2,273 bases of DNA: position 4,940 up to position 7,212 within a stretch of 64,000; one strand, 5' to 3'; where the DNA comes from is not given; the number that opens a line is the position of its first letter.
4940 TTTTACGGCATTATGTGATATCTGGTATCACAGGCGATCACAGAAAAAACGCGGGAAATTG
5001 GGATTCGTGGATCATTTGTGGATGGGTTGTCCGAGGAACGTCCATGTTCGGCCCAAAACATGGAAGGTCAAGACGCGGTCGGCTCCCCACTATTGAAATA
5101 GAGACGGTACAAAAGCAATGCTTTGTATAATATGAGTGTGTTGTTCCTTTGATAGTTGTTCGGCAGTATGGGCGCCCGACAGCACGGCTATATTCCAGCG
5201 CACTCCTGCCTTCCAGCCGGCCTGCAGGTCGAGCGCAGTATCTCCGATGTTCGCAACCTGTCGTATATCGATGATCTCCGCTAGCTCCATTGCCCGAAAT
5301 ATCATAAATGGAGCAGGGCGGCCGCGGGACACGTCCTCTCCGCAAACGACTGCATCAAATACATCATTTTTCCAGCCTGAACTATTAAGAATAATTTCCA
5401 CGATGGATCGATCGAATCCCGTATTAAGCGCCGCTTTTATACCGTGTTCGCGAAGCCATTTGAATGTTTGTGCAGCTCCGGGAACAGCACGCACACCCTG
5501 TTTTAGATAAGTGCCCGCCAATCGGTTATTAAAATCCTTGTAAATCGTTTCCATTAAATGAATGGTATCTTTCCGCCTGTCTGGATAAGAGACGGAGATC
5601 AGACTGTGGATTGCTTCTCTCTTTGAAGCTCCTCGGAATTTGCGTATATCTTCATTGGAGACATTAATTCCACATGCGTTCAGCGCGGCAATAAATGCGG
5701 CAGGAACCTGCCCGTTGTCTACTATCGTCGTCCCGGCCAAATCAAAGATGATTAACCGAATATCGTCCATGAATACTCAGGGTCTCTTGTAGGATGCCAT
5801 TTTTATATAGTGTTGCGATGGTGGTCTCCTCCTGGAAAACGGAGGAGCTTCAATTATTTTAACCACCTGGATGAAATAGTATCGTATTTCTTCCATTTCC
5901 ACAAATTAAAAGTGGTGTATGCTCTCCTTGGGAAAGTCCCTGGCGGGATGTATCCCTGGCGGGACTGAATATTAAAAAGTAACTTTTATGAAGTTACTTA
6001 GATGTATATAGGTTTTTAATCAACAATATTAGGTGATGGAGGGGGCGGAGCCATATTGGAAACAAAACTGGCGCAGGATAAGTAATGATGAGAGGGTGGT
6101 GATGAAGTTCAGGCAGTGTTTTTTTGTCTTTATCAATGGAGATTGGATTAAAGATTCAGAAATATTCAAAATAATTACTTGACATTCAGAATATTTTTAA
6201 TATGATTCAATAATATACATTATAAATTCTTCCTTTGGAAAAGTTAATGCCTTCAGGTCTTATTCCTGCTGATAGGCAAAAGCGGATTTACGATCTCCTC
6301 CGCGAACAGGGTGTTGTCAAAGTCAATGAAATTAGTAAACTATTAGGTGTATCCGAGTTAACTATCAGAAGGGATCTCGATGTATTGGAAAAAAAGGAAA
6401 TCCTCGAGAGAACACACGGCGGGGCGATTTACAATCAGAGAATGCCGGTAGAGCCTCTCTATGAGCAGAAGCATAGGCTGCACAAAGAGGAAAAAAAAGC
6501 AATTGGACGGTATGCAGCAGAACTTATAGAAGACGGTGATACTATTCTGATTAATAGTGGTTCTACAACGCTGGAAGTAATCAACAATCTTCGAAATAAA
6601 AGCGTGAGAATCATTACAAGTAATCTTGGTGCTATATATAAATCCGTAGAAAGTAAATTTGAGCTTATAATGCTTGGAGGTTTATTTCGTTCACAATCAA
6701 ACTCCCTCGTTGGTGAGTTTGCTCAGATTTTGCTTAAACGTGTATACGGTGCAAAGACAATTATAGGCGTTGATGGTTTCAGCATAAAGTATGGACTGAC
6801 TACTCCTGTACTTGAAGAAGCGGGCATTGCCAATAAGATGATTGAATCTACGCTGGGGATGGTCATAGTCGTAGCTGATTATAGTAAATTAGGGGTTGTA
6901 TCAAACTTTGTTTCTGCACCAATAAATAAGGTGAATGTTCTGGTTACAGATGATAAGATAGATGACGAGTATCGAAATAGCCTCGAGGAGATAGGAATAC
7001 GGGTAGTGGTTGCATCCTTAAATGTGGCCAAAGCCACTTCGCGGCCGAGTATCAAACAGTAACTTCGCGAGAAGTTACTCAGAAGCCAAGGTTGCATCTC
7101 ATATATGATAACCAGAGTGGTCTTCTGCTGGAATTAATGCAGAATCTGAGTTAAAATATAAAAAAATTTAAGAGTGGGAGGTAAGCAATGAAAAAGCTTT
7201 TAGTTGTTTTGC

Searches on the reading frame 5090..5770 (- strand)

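Call 35: search_protein_families(library=pfam, proteins=[window:5090-5770:-], max_evalue=0.01)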
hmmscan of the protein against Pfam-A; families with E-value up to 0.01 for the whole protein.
window:5090-5770:- (226 aa): 4 families
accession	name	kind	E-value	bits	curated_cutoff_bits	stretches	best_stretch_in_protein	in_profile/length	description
PF13419.12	HAD_2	-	2.1e-21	77.3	23.8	1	7-191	1-174/178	Haloacid dehalogenase-like hydrolase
PF00702.32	Hydrolase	-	2.5e-17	64.3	26.4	1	4-189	1-191/191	haloacid dehalogenase-like hydrolase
PF13242.12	Hydrolase_like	-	1.4e-07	31.7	22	1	149-218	2-72/75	HAD-hyrolase-like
PF12710.13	HAD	-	5.8e-05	24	27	1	46-184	31-187/189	haloacid dehalogenase-like hydrolase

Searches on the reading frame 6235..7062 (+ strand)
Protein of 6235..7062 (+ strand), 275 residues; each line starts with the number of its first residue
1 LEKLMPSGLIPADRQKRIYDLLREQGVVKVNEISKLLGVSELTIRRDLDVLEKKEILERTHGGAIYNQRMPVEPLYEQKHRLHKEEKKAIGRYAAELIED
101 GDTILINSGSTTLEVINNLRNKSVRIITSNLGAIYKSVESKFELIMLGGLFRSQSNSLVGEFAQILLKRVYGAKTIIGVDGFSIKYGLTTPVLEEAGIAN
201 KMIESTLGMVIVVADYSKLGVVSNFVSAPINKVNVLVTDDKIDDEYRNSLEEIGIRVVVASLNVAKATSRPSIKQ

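Call 35: search_protein_families(library=pfam, proteins=[window:6235-7062:+], max_evalue=0.01)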
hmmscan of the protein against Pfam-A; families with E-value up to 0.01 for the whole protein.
window:6235-7062:+ (275 aa): 13 families
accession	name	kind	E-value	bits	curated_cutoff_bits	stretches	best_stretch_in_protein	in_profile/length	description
PF00455.28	DeoRC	-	1.9e-38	132.4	31.8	1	83-239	2-159/160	DeoR C terminal sensor domain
PF08220.18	HTH_DeoR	-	2.2e-18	66.2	21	1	14-68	1-55/57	DeoR-like helix-turn-helix domain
PF08279.18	HTH_11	-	2.2e-06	27.9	25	1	14-54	1-42/55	HTH domain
PF01325.25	Fe_dep_repress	-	0.00035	21.2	26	1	16-59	11-54/60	Iron dependent repressor, N-terminal DNA binding domain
PF00392.27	GntR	-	0.00065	19.8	27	1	29-66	26-63/64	Bacterial regulatory proteins, gntR family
PF21476.4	PF0610-like_N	-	0.00073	20.2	33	1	16-53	4-40/50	PF0610-like, N-terminal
PF01008.23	IF-2B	-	0.0015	18.3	22.4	1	80-123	86-130/280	Initiation factor 2 subunit family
PF01047.28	MarR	-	0.0024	18.2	24.6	1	20-61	10-51/59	MarR family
PF01978.25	TrmB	-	0.0031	17.8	25.6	1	16-63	11-58/68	Sugar-specific transcriptional regulator TrmB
PF01022.26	HTH_5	-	0.0031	17.8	22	0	17-58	6-46/47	Bacterial regulatory protein, arsR family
PF13412.12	HTH_24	-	0.0034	17.4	21.9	1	14-57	4-47/48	Winged helix-turn-helix DNA-binding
PF08280.17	HTH_Mga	-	0.0039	17.6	23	1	14-51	6-43/59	M protein trans-acting positive regulator (MGA) HTH domain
PF25213.1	HVO_A0261_N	-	0.009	16.3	35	0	11-62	9-59/86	HVO_A0261 N-terminal domain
